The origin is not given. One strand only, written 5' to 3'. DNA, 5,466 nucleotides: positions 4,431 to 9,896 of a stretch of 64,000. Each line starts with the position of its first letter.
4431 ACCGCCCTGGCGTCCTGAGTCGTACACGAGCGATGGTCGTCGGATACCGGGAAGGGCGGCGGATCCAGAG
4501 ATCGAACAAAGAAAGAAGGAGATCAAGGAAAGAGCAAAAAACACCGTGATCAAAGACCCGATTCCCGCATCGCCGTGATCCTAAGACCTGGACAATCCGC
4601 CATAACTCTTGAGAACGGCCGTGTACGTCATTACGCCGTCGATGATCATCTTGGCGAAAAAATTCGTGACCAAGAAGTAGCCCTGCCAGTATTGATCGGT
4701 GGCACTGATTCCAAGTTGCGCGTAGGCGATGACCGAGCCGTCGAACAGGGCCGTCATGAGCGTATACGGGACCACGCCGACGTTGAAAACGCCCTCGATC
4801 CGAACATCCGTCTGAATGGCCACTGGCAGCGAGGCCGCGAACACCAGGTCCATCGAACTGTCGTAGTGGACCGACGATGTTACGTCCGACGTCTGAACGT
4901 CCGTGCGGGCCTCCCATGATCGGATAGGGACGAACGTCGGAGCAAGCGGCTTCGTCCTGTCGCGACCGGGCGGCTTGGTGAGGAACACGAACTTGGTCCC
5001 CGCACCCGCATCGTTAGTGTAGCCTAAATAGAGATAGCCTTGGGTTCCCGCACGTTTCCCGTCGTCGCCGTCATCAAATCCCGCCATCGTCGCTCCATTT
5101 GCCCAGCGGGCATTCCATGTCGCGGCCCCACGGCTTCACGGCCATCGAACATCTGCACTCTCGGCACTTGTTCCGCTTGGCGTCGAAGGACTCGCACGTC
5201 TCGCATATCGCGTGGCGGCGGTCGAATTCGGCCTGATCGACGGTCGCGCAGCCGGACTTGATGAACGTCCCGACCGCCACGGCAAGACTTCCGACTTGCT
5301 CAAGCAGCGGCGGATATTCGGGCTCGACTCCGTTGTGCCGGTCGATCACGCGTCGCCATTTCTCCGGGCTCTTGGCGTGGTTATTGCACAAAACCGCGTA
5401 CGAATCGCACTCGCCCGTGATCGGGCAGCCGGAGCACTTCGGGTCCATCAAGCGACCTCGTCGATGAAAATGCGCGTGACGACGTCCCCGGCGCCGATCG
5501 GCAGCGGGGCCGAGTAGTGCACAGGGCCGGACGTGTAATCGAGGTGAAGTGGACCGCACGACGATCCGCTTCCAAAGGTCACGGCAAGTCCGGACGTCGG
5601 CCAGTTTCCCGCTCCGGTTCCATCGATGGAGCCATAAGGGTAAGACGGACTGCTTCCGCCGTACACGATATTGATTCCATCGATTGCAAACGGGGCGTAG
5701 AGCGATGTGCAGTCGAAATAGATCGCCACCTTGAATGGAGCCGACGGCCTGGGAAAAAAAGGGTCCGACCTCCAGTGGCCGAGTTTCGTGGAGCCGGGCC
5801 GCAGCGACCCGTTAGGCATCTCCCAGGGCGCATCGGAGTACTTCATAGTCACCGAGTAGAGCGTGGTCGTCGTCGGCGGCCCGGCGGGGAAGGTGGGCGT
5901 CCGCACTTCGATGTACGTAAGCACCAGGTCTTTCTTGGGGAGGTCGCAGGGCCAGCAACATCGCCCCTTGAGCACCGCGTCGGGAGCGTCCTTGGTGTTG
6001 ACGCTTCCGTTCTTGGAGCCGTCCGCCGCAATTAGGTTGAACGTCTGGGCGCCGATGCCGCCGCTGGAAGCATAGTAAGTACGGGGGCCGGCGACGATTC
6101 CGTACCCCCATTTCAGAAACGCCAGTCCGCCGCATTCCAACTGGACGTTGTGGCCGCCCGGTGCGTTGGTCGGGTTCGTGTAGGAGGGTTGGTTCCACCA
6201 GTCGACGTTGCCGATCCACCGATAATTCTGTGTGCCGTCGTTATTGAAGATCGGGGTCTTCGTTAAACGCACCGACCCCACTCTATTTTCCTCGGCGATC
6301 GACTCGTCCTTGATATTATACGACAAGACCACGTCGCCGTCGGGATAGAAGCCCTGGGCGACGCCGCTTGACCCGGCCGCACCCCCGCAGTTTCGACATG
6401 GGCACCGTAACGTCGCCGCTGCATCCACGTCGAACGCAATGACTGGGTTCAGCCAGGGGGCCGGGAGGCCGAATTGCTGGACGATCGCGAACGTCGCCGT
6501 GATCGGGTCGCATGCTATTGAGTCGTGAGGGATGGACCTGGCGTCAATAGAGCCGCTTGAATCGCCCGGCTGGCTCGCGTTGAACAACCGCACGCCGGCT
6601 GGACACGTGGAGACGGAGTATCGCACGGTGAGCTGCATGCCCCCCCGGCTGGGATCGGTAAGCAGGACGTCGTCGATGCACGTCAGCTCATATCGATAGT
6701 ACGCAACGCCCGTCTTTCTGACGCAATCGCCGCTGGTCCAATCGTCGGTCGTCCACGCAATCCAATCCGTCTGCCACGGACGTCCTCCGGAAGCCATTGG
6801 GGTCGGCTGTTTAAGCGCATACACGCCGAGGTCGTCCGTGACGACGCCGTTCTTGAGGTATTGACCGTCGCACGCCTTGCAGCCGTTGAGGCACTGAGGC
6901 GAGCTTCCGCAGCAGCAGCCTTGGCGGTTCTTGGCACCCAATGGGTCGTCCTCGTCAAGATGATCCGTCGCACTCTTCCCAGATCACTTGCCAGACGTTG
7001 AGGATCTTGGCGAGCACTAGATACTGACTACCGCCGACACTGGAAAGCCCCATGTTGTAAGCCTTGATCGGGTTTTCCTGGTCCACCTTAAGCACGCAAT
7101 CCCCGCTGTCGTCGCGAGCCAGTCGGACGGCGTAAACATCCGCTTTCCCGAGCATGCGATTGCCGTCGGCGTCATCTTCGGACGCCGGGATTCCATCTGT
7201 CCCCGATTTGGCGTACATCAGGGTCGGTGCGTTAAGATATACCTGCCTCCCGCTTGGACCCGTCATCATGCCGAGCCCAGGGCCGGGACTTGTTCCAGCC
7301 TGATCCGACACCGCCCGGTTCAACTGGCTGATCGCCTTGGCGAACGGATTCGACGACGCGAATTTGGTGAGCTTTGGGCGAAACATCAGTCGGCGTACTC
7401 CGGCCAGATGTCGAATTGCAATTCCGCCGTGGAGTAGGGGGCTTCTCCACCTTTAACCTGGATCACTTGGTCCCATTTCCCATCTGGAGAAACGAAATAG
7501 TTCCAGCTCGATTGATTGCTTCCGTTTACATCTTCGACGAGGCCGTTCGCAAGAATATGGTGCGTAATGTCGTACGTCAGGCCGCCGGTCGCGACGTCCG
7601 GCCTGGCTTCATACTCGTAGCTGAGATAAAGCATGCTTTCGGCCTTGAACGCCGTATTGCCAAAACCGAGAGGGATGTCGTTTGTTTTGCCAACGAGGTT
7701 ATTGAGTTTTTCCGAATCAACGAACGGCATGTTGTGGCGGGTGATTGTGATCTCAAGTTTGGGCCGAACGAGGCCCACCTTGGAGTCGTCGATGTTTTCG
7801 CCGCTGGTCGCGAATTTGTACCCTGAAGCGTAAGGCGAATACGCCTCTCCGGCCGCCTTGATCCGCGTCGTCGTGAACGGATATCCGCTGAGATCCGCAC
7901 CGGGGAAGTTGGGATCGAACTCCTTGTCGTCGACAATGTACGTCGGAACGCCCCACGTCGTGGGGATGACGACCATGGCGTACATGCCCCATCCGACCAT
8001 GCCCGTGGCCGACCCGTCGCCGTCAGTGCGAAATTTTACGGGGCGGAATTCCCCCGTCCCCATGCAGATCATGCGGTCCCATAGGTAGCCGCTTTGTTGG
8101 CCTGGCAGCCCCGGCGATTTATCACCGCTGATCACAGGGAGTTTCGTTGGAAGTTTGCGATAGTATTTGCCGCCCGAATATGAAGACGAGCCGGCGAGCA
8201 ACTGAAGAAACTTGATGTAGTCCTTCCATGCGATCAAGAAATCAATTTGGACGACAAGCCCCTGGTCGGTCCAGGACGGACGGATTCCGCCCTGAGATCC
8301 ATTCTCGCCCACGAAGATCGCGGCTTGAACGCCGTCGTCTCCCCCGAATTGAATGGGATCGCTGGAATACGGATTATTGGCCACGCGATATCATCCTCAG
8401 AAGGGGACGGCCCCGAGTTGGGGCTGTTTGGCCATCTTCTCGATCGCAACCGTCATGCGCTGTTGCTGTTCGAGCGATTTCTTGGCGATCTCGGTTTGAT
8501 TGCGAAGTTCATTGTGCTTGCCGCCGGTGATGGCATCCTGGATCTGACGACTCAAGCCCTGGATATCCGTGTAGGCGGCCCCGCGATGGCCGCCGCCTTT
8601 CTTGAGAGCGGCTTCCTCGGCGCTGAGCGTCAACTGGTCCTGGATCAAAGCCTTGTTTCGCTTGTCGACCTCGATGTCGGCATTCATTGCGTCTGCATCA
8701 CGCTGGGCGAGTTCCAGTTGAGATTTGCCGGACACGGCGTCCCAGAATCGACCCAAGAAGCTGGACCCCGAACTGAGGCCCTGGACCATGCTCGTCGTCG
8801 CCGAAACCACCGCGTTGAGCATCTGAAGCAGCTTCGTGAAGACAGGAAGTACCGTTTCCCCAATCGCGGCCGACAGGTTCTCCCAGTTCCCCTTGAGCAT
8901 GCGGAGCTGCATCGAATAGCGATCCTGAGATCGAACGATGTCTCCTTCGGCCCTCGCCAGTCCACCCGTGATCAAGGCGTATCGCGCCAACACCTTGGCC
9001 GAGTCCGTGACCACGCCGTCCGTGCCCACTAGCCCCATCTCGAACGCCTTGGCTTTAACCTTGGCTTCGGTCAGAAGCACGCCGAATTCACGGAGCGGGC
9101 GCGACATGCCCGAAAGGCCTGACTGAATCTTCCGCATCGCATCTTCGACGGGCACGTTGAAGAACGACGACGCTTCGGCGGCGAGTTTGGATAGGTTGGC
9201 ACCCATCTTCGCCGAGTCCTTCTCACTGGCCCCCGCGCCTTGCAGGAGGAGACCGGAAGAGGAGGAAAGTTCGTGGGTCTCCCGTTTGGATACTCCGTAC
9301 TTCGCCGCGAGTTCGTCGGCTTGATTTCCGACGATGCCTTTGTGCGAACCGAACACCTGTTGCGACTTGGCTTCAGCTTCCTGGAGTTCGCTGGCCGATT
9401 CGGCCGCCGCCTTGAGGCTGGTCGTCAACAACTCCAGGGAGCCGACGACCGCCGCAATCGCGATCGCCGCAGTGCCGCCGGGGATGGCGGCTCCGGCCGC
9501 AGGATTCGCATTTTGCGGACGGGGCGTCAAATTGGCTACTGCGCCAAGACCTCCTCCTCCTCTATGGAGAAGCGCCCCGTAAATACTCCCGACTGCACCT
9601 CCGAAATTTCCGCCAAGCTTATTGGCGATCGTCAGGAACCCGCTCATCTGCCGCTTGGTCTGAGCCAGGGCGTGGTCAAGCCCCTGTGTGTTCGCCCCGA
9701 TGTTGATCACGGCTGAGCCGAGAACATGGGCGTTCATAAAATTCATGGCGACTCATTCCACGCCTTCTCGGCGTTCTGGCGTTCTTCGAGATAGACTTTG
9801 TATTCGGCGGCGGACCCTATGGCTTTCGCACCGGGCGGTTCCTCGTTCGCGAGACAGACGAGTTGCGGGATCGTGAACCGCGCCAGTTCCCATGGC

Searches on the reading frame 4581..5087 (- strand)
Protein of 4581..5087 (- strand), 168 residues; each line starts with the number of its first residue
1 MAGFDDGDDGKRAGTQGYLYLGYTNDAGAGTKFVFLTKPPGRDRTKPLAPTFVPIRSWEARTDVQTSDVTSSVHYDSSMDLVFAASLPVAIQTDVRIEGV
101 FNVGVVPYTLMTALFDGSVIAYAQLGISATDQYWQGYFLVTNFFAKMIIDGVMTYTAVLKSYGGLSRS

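Call 40: search_protein_families(library=pfam, proteins=[window:4581-5087:-], max_evalue=0.05)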
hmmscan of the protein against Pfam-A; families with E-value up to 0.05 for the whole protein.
window:4581-5087:- (168 aa): 1 family
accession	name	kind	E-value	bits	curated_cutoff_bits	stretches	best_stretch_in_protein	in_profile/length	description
PF06199.17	Phage_tail_2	-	0.015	15.8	23.8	1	90-166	57-131/132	Phage tail tube protein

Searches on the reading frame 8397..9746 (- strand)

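Call 11: search_protein_families(library=phrogs, proteins=[window:8397-9746:-], max_evalue=0.001)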
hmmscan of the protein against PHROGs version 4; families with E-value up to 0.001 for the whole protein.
window:8397-9746:- (449 aa): 3 families
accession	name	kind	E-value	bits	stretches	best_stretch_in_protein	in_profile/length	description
phrog_28918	-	unknown function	4.2e-22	78.7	1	172-322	92-242/1445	-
phrog_1535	-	tail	1.5e-15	57.5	1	93-325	186-406/1152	tail length tape measure protein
phrog_28083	-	unknown function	7.2e-06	25.8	1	92-310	206-422/830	-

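Call 12: search_protein_families(library=pfam, proteins=[window:8397-9746:-], max_evalue=0.01)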
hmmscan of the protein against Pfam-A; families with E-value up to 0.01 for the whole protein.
window:8397-9746:- (449 aa): 0 families
